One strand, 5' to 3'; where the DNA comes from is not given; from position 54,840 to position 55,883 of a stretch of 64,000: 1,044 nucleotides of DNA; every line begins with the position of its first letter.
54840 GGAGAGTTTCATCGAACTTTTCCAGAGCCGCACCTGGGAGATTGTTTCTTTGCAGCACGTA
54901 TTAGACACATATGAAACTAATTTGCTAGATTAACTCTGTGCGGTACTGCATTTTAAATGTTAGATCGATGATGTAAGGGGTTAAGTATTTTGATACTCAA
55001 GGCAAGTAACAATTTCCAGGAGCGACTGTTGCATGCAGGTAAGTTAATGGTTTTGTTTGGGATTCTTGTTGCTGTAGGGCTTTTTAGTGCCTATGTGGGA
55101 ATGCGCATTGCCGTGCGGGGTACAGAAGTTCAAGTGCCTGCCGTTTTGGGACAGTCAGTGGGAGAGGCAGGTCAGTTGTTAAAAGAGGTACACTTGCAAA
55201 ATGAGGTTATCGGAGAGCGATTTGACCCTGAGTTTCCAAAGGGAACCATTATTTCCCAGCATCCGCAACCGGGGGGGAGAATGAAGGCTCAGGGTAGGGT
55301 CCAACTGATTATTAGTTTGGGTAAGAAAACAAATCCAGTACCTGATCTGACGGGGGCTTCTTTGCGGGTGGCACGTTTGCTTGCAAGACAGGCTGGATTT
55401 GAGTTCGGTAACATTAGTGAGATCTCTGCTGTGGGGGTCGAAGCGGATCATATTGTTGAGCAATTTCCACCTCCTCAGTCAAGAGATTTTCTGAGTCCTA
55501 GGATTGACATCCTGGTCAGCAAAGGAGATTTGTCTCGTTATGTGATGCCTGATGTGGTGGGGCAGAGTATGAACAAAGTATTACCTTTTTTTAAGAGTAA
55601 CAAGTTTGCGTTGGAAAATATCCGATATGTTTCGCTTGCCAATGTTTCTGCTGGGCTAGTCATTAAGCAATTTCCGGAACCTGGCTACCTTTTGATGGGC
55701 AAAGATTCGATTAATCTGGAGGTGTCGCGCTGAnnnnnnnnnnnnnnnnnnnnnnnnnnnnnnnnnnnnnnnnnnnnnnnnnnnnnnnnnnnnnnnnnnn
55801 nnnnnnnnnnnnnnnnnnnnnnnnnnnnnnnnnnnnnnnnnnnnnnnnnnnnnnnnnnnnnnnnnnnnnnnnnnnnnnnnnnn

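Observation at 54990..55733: Kinase-less PASTA protein in the conserved fmt-rsmB ... prkC ... rpe slot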

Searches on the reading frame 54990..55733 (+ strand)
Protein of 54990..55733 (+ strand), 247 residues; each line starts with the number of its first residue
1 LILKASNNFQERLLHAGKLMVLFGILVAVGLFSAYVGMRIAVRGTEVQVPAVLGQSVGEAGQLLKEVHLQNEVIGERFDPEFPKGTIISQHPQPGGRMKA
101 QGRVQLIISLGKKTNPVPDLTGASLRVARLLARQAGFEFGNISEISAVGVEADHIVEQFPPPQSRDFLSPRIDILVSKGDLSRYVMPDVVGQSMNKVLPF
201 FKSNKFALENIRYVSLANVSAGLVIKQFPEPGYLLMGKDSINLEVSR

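Call 3: search_protein_families(library=pfam, proteins=[window:54990-55733:+], max_evalue=0.01)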
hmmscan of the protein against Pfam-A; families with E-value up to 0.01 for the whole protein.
window:54990-55733:+ (247 aa): 1 family
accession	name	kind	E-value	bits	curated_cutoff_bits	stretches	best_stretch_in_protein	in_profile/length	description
PF03793.24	PASTA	-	4.5e-29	100.6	23.2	3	47-109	1-63/64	PASTA domain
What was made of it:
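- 54990..55733 (+): Gene for the kinase-less TM + 3xPASTA protein (247 aa, TTG start, TGA stop). Pfam PASTA x3, 100.6 bits (call 3).
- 55128..55325 (+): PASTA domain 1, aa 47-112. Pfam best stretch 47-109 (call 3).
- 55326..55529 (+): PASTA domain 2, aa 113-180. Pfam stretch (call 3).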

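Call 4: search_protein_families(library=ncbifam, proteins=[window:54990-55733:+], max_evalue=1)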
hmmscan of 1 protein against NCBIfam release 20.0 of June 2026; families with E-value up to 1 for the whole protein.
window:54990-55733:+ (247 aa): 3 families
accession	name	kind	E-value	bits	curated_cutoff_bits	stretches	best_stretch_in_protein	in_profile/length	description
NF033483.0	PknB_PASTA_kin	equivalog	4e-29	102.1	450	1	19-246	337-563/563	Stk1 family PASTA domain-containing Ser/Thr kinase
NF011489.0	PRK14896.1-5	equivalog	0.089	12.4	236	1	168-216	24-72/217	16S ribosomal RNA methyltransferase A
TIGR02214.1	spoVD_pbp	equivalog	0.14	10.4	688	1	45-107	578-633/636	stage V sporulation protein D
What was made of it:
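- On PASTA Ser/Thr kinase (Stk1/PknB/PrkC; NCBIfam NF033483): aa 19-246 align with profile positions 337-563/563 (call 4). 102.1 bits (call 4).
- On Class B PBP with PASTA (PBP2x/SpoVD): TIGR02214 SpoVD scores E=0.14 and only over its PASTA tail (call 4).
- Closest known: PASTA Ser/Thr kinases: PrkC. Different: It scores 102 bits against the family cutoff of 450 (call 4).
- NF033483 matches in one stretch, aa 19-246 against profile 337-563/563 (call 4).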

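Call 5: find_homologous_proteins(query=window:54990-55733:+, max_evalue=0.001)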
Query window:54990-55733:+ (247 aa): 85 proteins with E <= 0.001 among 1268 candidates.
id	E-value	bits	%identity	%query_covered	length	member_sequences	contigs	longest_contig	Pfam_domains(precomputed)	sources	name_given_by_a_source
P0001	8.8e-146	502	100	95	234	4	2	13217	PF03793.25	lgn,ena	-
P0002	1.4e-123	429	79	99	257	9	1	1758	PF03793.25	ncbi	-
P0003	4.7e-123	428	80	97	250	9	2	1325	PF03793.25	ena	-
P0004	5.9e-122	424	79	97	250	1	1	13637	PF03793.25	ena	-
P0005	8.8e-121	420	79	97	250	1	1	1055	PF03793.25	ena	-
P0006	2.7e-119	415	75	99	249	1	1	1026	PF03793.25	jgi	jgi:serine/threonine-protein kinase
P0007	2.7e-118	412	75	99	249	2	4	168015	PF03793.25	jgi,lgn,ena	jgi:serine/threonine-protein kinase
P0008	6.9e-118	411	75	99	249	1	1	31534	PF03793.25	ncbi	ncbi:MAG: PASTA domain-containing protein [Acidobacteriota bacterium]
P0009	8.7e-116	404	78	94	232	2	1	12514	PF03793.25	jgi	jgi:serine/threonine-protein kinase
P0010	1.5e-115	403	76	97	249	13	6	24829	PF03793.25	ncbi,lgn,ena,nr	ncbi:MAG: PASTA domain-containing protein [Acidobacteria bacterium]|nr:PASTA domain-containing prote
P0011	1.8e-114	399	79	92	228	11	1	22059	PF03793.25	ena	-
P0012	9.9e-105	368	71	97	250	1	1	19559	PF03793.25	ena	-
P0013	3.3e-92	327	61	99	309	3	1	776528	PF03793.25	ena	-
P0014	2.7e-91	324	61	98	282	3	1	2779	PF03793.25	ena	-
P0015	6.3e-91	322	60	98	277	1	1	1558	PF03793.25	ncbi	-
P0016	6.6e-91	322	61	98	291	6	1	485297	PF03793.25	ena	-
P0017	1.0e-90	322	60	98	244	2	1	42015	PF03793.25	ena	-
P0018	2.4e-90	321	62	96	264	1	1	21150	PF03793.25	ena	-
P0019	2.8e-90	320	61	98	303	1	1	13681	PF03793.25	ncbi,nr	ncbi:MAG: PASTA domain-containing protein [Acidobacteria bacterium]|nr:MAG: PASTA domain-containing 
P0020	4.0e-90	320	61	98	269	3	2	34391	PF03793.25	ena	-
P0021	4.2e-90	320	60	98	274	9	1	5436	PF03793.25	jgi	-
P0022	5.3e-90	319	61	98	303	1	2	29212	PF03793.25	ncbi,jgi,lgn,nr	ncbi:MAG: PASTA domain-containing protein [Acidobacteria bacterium]|nr:MAG: PASTA domain-containing 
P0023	5.5e-90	319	61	98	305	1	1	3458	PF03793.25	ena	-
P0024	6.1e-90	319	61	98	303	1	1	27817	PF03793.25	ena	-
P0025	6.1e-90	319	60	98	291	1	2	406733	PF03793.25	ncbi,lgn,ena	-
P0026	6.8e-90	319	60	99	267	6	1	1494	PF03793.25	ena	-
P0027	7.1e-90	319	60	97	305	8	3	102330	PF03793.25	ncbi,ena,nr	ncbi:MAG: PASTA domain-containing protein [Acidobacteria bacterium]|nr:PASTA domain-containing prote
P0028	7.5e-90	319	61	96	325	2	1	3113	PF03793.25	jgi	jgi:beta-lactam-binding protein with PASTA domain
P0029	7.9e-90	319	61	98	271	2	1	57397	PF03793.25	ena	-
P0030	1.3e-89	318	61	98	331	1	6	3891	PF03793.25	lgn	-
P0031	4.1e-89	316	60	98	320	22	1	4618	PF03793.25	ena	-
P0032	5.1e-89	316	59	98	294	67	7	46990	PF03793.25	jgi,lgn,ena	-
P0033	8.1e-89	316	60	98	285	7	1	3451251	PF03793.25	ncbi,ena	-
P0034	2.9e-88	314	59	98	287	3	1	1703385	PF03793.25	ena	-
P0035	4.3e-88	313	59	98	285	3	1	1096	PF03793.25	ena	-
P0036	6.3e-87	309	58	99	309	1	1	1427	PF03793.25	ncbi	-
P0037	7.6e-87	309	59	99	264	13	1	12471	PF03793.25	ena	-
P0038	8.3e-87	309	57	99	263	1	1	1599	PF03793.25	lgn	-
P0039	1.4e-86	308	58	97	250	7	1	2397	PF03793.25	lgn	-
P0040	1.7e-86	308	59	98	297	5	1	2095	PF03793.25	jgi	-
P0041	2.2e-86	308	61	97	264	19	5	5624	PF03793.25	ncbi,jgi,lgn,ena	-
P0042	2.5e-86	307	60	97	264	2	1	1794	PF03793.25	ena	-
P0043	2.7e-86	307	57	99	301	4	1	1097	PF03793.25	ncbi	-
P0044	1.6e-80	288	58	96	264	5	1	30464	PF03793.25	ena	-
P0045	2.5e-78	281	55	97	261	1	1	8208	PF03793.25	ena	-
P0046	3.6e-78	281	55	97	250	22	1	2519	PF03793.25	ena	-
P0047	1.0e-76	276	53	99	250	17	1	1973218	PF03793.25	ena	-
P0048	2.1e-75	272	52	97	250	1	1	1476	PF03793.25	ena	-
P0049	1.9e-74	268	54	99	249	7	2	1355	PF03793.25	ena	-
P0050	2.1e-74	268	52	99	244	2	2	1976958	PF03793.25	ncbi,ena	-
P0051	2.3e-73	265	52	97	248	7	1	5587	PF03793.25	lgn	-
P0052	3.3e-73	264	49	98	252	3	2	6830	PF03793.25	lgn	-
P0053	5.3e-73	264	61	79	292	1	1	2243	PF03793.25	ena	-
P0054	1.2e-70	256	51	97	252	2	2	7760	PF03793.25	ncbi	-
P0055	3.7e-70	254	54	97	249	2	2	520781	PF03793.25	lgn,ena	-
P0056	4.2e-70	254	50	98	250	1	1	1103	PF03793.25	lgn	-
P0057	9.6e-70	253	49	98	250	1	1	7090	PF03793.25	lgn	-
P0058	2.6e-69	252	52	97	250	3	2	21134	PF03793.25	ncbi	-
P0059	7.0e-68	247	50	98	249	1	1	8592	PF03793.25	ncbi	-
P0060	3.0e-66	242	48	99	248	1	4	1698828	PF03793.25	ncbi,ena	-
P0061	2.2e-65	239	49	98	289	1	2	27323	PF03793.25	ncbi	-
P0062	2.3e-65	239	46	98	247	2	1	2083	PF03793.25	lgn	-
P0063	3.0e-65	238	50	99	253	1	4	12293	PF03793.25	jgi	jgi:beta-lactam-binding protein with PASTA domain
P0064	1.3e-64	236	48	99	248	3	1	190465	PF03793.25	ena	-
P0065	1.2e-63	233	45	99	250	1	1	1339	PF03793.25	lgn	-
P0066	6.3e-63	231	46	97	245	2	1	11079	PF03793.25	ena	-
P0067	9.7e-63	230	47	100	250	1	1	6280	PF03793.25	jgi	jgi:serine/threonine-protein kinase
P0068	3.9e-61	225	46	98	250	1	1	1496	PF03793.25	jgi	jgi:serine/threonine-protein kinase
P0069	5.9e-61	224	46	98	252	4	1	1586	PF03793.25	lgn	-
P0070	6.6e-61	224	47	98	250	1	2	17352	PF03793.25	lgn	-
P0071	1.2e-60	223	46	88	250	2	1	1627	PF03793.25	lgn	-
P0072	6.8e-60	221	47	96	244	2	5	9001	PF03793.25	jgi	jgi:eukaryotic-like serine/threonine-protein kinase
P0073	2.7e-59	219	58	71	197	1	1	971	PF03793.25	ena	-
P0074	4.4e-54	202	45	98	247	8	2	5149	PF03793.25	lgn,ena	-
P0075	7.5e-53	198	43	97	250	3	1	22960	PF03793.25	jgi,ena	-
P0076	2.5e-47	180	59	58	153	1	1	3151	PF03793.25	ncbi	ncbi:MAG: PASTA domain-containing protein, partial [Terriglobia bacterium]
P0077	6.0e-47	179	41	98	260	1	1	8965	PF03793.25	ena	-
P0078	9.9e-47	178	41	96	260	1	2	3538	PF03793.25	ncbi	ncbi:MAG: PASTA domain-containing protein [Acidobacteriota bacterium]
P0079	2.4e-45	173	42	98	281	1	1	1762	PF03793.25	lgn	-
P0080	2.5e-45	173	41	98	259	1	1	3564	PF03793.25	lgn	-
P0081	5.8e-44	169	62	51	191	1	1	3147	PF03793.25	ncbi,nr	ncbi:MAG: PASTA domain-containing protein, partial [Acidobacteria bacterium]|nr:PASTA domain-contain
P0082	3.5e-29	120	33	89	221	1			PF03793.25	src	-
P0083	1.2e-17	83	29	96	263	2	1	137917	PF03793.25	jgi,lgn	jgi:beta-lactam-binding protein with PASTA domain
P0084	2.3e-13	69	30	91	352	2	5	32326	PF03793.25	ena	-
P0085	3.1e-9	55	36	57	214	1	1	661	PF03793.25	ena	-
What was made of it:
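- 85 homologues down to 28% identity are all PASTA-only (call 5).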

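Call 9: find_encoding_contigs(protein=P0033, flank=8000, max_places=2)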
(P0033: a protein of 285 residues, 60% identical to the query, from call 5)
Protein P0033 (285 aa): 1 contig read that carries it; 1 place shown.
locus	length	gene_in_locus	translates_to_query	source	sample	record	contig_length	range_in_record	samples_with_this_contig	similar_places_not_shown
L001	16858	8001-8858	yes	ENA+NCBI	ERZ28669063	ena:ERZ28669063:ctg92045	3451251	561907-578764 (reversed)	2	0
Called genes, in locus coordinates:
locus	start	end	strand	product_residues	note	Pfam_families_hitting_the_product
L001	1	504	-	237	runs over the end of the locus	PF01066:CDP-OH_P_transf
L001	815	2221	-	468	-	PF02470:MlaD (weak), PF25847:YgzA (faint), PF28544:Helical_needle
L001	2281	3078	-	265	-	PF00005:ABC_tran, PF13304:AAA_21 (faint)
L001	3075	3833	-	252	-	PF02405:MlaE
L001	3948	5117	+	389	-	PF01264:Chorismate_synt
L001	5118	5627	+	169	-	PF01327:Pep_deformylase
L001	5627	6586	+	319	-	PF00551:Formyl_trans_N, PF02911:Formyl_trans_C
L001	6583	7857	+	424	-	PF01029:NusB, PF13649:Methyltransf_25 (faint), PF22458:RsmF-B_ferredox, PF01189:Methyltr_RsmB-F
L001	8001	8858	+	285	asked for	PF03793:PASTA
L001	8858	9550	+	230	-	PF00834:Ribul_P_3_epim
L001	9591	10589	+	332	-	PF13512:TPR_18 (faint), PF13525:YfiO, PF13174:TPR_6 (faint)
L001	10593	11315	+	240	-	PF00072:Response_reg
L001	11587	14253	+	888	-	PF00133:tRNA-synt_1, PF09334:tRNA-synt_1g, PF13603:tRNA-synt_1_2, PF09334:tRNA-synt_1g, PF08264:Anticodon_1, PF10458:Val_tRNA-synt_C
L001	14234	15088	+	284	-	PF02749:QRPTase_N, PF01729:QRPTase_C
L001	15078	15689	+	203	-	PF03099:BPL_LplA_LipB, PF16917:BPL_LplA_LipB_2 (weak)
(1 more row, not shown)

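Call 10: find_encoding_contigs(protein=P0060, flank=8000, max_places=2)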
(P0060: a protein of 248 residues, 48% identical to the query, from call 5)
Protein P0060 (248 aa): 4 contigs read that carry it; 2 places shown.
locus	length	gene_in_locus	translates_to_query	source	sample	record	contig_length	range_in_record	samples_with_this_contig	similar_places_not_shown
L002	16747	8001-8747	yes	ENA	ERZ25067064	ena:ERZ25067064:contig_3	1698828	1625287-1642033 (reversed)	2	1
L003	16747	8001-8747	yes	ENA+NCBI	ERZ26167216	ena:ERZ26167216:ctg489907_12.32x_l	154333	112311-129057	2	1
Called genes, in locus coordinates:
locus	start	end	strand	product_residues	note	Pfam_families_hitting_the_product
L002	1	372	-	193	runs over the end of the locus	PF01066:CDP-OH_P_transf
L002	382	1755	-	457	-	PF02470:MlaD (faint), PF28544:Helical_needle (weak)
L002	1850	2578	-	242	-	PF00005:ABC_tran, PF13304:AAA_21 (weak)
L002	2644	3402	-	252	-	PF02405:MlaE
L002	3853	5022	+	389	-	PF01264:Chorismate_synt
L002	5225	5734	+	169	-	PF01327:Pep_deformylase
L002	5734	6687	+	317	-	PF00551:Formyl_trans_N, PF02911:Formyl_trans_C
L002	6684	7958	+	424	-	PF01029:NusB, PF22458:RsmF-B_ferredox, PF01189:Methyltr_RsmB-F, PF13847:Methyltransf_31 (faint)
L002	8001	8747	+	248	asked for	PF03793:PASTA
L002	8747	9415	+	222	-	PF00834:Ribul_P_3_epim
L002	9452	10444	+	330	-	PF13512:TPR_18 (weak), PF07719:TPR_2 (faint), PF13174:TPR_6 (faint), PF13525:YfiO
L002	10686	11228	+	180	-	PF00072:Response_reg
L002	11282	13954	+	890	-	PF00133:tRNA-synt_1, PF09334:tRNA-synt_1g, PF13603:tRNA-synt_1_2, PF09334:tRNA-synt_1g, PF08264:Anticodon_1, PF10458:Val_tRNA-synt_C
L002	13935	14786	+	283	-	PF02749:QRPTase_N, PF01729:QRPTase_C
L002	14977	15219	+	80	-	PF13701:DDE_Tnp_1_4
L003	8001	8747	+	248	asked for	PF03793:PASTA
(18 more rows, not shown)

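Call 11: find_encoding_contigs(protein=P0083, flank=8000, max_places=2)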
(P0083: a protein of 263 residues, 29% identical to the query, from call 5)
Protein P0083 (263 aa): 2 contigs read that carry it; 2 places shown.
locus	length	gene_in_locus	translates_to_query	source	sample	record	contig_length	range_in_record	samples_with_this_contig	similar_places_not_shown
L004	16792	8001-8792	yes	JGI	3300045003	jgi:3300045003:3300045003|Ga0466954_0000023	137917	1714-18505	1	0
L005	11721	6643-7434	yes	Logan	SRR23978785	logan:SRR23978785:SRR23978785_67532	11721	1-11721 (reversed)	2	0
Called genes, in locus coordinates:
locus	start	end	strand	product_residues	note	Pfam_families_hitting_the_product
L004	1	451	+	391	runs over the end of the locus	PF10282:Lactonase (faint)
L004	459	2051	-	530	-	PF00890:FAD_binding_2, PF01266:DAO (weak), PF07992:Pyr_redox_2 (faint), PF02910:Succ_DH_flav_C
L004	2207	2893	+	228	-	-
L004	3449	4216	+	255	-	PF00027:cNMP_binding, PF13545:HTH_Crp_2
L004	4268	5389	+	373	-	PF00465:Fe-ADH (weak), PF13685:Fe-ADH_2, PF01761:DHQ_synthase, PF24621:DHQS_C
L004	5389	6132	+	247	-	PF01209:Ubie_methyltran, PF13847:Methyltransf_31 (weak), PF08241:Methyltransf_11, PF08242:Methyltransf_12, PF13649:Methyltransf_25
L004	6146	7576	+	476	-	PF01545:Cation_efflux, PF16916:ZT_dimer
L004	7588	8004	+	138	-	PF02566:OsmC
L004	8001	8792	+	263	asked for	PF03793:PASTA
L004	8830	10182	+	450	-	PF13347:MFS_2 (faint), PF05977:MFS_3, PF07690:MFS_1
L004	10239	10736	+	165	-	PF03928:HbpS-like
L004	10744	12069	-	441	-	PF01029:NusB, PF01189:Methyltr_RsmB-F, PF01728:FtsJ, PF13649:Methyltransf_25, PF13847:Methyltransf_31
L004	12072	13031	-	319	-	PF00551:Formyl_trans_N, PF02911:Formyl_trans_C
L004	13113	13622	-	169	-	PF01327:Pep_deformylase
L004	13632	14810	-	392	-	PF01264:Chorismate_synt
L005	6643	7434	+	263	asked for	PF03793:PASTA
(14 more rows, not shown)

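Call 15: find_related_loci(query=A2, collection=genome_contigs, flank=6000)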
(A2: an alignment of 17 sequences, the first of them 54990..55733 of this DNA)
Query A2 (247 aa) in genome_contigs; peptide patterns used: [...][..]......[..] (x = any residue, [..] = any of these).
49 stretches matched a pattern; 25 encode a relative of the query (tblastn E <= 1e-3); 25 distinct loci.
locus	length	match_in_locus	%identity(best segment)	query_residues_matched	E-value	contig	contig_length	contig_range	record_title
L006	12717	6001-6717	79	9-247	1e-129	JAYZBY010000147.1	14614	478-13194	MAG: Acidobacteriota bacterium isolate XB_MAG1217 DB_MAG1217_0147, whole genome shotgun sequence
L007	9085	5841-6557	79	9-247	3e-128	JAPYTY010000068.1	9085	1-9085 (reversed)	MAG: Acidobacteriota bacterium isolate PW8.concoct.193_sub PW8_8587_length_9085_cov_7.932558, whole genome shotgun seque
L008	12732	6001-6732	75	4-247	9e-126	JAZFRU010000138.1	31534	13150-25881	MAG: Acidobacteriota bacterium isolate BS1bin.18 BS1bin.18_138, whole genome shotgun sequence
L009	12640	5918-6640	61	7-247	1e-97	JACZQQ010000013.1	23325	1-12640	MAG: Acidobacteria bacterium isolate B4D1T1 B4D1T1_NODE402, whole genome shotgun sequence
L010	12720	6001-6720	60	8-247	1e-97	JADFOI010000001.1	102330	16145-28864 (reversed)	MAG: Acidobacteria bacterium isolate B68T1B8 B68T1B8_NODE229, whole genome shotgun sequence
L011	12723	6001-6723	60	7-247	2e-97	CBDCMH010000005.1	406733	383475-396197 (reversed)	MAG: Acidobacteriota bacterium isolate 99e78491-333d-4f3c-847c-d3cb7a8c2079 genome assembly, contig: contig_5, whole gen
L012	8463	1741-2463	59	7-247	3e-96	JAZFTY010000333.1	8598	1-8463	MAG: Acidobacteriota bacterium isolate BS2bin.44 BS2bin.44_333, whole genome shotgun sequence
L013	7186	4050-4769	62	8-247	3e-94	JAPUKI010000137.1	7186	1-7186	MAG: Acidobacteria bacterium isolate KW1-S15_197 KW1-S15_197_cg137, whole genome shotgun sequence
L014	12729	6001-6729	56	5-247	2e-87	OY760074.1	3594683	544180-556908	MAG: Acidobacteriota bacterium isolate e8b00ceb-3b51-4674-b3e1-58c3ce2e7457 genome assembly, chromosome: 1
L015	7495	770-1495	53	6-247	6e-83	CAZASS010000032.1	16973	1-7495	MAG TPA_asm: uncultured Acidobacteriota bacterium isolate SRP092796_co5_812 genome assembly, contig: NODE_4586_length_16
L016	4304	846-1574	53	4-246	6e-83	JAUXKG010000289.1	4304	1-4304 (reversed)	MAG: Acidobacteriota bacterium isolate CSMAG_3102 CSMAG_3102_k127_6587512_length_4304_cov_163.0000, whole genome shotgun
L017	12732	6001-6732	48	4-247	1e-73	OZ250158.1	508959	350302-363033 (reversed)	MAG: Acidobacteriota bacterium isolate 63da1ed5-0035-4823-a345-c6a6c0b04f97 genome assembly, chromosome: 1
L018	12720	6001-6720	49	7-247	4e-71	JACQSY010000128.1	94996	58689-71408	MAG: Acidobacteria bacterium isolate NC_groundwater_1397_Ag_S-0.65um_54_40 S_p65_S5_coassembly_k141_4566308, whole genom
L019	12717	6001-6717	46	9-247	4e-71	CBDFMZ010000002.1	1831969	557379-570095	MAG: Acidobacteriota bacterium isolate a790dd21-ac95-4cf0-92a5-cae9cc75a37e genome assembly, contig: contig_2, whole gen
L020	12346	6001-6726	47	6-247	5e-71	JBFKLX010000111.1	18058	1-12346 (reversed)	MAG: Acidobacteriota bacterium isolate Mix_sand22.2022.08.D.24 k141_1656649_length_18058_cov_13.0189, whole genome shotg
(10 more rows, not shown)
